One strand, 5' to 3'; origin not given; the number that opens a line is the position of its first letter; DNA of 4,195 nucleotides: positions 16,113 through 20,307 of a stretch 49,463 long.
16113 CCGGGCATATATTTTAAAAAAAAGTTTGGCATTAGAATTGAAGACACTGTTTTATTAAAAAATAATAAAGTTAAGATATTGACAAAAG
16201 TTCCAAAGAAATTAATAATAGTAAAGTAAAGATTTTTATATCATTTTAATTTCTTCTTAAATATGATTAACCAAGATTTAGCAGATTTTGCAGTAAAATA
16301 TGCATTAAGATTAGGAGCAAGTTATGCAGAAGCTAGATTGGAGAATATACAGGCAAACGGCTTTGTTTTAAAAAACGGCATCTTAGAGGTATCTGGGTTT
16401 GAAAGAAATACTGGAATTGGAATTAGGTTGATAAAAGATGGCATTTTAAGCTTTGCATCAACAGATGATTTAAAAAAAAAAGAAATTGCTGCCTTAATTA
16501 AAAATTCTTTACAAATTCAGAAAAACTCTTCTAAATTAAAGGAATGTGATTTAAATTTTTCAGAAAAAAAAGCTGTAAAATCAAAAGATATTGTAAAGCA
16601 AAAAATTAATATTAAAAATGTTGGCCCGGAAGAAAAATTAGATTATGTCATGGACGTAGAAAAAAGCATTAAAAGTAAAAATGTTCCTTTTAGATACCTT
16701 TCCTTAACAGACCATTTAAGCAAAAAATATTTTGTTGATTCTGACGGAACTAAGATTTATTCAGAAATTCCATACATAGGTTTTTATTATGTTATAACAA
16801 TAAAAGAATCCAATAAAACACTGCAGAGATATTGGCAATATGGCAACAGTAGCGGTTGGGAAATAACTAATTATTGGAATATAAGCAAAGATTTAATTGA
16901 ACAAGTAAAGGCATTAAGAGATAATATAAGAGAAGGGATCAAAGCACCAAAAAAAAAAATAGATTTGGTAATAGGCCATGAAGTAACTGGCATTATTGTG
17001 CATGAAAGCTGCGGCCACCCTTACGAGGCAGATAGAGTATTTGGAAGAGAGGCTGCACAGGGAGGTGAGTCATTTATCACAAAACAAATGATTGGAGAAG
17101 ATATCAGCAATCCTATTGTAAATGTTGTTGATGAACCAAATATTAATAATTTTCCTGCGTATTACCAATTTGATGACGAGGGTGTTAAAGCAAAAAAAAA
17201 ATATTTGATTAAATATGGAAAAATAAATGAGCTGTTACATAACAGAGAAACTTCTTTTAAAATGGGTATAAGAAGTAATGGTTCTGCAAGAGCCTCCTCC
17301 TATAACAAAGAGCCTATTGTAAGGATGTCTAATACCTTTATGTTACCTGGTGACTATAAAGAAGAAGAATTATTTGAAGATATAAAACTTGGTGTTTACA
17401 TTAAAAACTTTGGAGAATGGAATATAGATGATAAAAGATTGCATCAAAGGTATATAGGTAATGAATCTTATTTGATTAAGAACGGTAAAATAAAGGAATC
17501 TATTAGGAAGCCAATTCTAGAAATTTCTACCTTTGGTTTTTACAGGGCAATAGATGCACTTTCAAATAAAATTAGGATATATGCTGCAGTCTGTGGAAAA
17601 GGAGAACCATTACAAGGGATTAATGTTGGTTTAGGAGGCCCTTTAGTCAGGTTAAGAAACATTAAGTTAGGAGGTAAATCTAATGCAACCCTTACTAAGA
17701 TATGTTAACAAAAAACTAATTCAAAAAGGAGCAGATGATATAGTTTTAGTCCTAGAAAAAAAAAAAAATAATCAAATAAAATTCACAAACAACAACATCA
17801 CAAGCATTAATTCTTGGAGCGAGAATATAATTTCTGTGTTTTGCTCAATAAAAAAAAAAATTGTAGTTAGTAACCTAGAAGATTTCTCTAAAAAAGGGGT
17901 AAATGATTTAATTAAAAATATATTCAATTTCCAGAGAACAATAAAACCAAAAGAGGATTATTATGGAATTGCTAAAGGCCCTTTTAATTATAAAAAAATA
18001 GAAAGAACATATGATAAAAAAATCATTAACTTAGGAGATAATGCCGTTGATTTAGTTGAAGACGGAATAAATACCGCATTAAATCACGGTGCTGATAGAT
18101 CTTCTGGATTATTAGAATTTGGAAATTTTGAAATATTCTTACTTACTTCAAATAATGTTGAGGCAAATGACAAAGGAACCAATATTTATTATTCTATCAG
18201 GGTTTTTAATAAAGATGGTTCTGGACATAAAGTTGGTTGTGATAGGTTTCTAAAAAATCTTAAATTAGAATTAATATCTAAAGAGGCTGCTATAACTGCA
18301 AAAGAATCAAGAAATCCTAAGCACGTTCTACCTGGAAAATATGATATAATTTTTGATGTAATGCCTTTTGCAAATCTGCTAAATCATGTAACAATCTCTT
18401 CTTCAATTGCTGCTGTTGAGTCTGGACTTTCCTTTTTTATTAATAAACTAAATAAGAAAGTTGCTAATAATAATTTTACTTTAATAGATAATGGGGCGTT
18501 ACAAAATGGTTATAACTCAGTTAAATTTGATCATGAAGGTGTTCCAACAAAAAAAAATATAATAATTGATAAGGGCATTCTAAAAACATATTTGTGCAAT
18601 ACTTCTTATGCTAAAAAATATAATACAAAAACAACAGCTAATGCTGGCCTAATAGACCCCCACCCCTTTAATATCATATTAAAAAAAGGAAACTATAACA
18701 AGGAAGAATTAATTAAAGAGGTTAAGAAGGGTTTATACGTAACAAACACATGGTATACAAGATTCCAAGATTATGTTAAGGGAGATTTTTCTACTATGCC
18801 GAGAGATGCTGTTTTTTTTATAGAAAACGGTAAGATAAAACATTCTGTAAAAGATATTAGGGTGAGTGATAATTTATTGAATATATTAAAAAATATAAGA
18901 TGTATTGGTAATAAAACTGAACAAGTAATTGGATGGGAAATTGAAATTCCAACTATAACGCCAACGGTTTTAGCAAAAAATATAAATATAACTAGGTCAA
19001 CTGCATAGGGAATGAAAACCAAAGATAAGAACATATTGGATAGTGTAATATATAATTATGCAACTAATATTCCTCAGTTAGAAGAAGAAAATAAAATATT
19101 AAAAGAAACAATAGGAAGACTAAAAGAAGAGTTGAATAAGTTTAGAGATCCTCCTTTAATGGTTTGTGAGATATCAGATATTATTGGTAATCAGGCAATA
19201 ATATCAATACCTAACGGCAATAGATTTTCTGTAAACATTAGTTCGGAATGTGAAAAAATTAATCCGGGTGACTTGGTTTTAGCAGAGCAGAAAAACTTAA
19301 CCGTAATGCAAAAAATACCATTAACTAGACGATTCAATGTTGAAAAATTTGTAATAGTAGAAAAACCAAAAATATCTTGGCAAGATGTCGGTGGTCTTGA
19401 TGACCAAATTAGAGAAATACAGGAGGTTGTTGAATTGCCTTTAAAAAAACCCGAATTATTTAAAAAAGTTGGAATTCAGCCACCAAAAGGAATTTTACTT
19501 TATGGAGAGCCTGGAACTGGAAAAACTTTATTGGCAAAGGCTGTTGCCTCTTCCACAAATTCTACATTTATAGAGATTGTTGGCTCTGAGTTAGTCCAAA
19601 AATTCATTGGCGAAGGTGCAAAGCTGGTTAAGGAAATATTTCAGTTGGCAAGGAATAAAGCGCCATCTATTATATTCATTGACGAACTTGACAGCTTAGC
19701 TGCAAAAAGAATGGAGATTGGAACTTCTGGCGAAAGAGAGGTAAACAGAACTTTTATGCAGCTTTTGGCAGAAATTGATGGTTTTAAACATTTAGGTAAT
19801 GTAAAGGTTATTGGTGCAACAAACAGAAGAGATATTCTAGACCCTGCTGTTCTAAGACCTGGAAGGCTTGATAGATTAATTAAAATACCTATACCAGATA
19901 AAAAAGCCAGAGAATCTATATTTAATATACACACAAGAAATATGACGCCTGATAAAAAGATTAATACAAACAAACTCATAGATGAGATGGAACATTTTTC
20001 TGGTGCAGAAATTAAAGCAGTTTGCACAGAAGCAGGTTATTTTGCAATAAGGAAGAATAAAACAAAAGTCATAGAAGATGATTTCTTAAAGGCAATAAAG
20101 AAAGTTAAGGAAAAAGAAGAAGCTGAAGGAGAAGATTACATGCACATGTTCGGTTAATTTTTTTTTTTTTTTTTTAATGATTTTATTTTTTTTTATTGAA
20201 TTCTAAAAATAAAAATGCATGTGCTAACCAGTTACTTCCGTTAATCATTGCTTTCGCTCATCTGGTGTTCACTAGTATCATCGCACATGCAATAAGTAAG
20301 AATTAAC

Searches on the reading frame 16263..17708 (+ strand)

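Call 88: search_protein_families(library=pfam, proteins=[window:16263-17708:+], max_evalue=0.001)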
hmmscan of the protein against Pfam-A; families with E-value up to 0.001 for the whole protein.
window:16263-17708:+ (481 aa): 3 families
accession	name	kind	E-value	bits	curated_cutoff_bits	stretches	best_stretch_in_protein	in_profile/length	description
PF19289.4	PmbA_TldD_3rd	-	2.6e-45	154.7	22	1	231-471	2-220/220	PmbA/TldA metallopeptidase C-terminal domain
PF01523.21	PmbA_TldD_1st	-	2.6e-10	40.8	20.9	1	22-84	1-63/65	PmbA/TldA metallopeptidase domain 1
PF19290.4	PmbA_TldD_2nd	-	9.1e-09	36.2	20.9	1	117-216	3-106/109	PmbA/TldA metallopeptidase central domain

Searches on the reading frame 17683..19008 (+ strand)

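Call 88: search_protein_families(library=pfam, proteins=[window:17683-19008:+], max_evalue=0.001)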
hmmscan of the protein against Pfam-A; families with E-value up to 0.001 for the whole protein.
window:17683-19008:+ (441 aa): 2 families
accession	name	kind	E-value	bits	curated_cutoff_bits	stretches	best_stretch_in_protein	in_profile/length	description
PF19289.4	PmbA_TldD_3rd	-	9.7e-63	211.7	22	1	217-437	1-219/220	PmbA/TldA metallopeptidase C-terminal domain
PF01523.21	PmbA_TldD_1st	-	0.00097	19.7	20.9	0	23-79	4-60/65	PmbA/TldA metallopeptidase domain 1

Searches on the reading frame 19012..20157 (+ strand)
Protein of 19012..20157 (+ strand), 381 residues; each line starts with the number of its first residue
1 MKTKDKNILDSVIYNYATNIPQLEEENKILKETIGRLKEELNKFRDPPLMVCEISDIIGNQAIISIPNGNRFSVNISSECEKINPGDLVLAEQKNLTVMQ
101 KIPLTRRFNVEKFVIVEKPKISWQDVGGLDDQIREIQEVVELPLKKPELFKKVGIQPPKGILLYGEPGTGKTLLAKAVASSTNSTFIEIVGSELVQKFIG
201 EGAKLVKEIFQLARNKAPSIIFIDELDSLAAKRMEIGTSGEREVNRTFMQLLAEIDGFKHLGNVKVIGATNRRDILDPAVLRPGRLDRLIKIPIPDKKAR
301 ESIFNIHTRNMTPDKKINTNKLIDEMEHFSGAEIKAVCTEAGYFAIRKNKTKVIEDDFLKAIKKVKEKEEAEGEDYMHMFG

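Call 88: search_protein_families(library=pfam, proteins=[window:19012-20157:+], max_evalue=0.001)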
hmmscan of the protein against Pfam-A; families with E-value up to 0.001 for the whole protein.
window:19012-20157:+ (381 aa): 9 families
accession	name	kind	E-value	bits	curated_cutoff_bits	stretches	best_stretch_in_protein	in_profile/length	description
PF00004.35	AAA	-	3.9e-42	144.2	21.2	1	161-293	1-130/131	ATPase family associated with various cellular activities (AAA)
PF17862.7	AAA_lid_3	-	3.5e-10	39.7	27.2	1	317-359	2-44/45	AAA+ lid domain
PF13191.12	AAA_16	-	3.6e-06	28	32.6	1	149-185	15-51/167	AAA ATPase domain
PF13401.12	AAA_22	-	1.1e-05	26.2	27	0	161-219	8-64/130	AAA domain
PF07728.20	AAA_5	-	2.3e-05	24.8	22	1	161-274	2-125/139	AAA domain (dynein-related subfamily)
PF05673.19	DUF815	-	0.00015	21.5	23.8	1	156-226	51-116/249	Protein of unknown function (DUF815)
PF05496.18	RuvB_N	-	0.00033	20.9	27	1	160-235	35-102/159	Holliday junction DNA helicase RuvB P-loop domain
PF06068.19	TIP49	-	0.00034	20.3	23.8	0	159-197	51-91/347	TIP49 P-loop domain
PF07724.20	AAA_2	-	0.00039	20.9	27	0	161-252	6-99/166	AAA domain (Cdc48 subfamily)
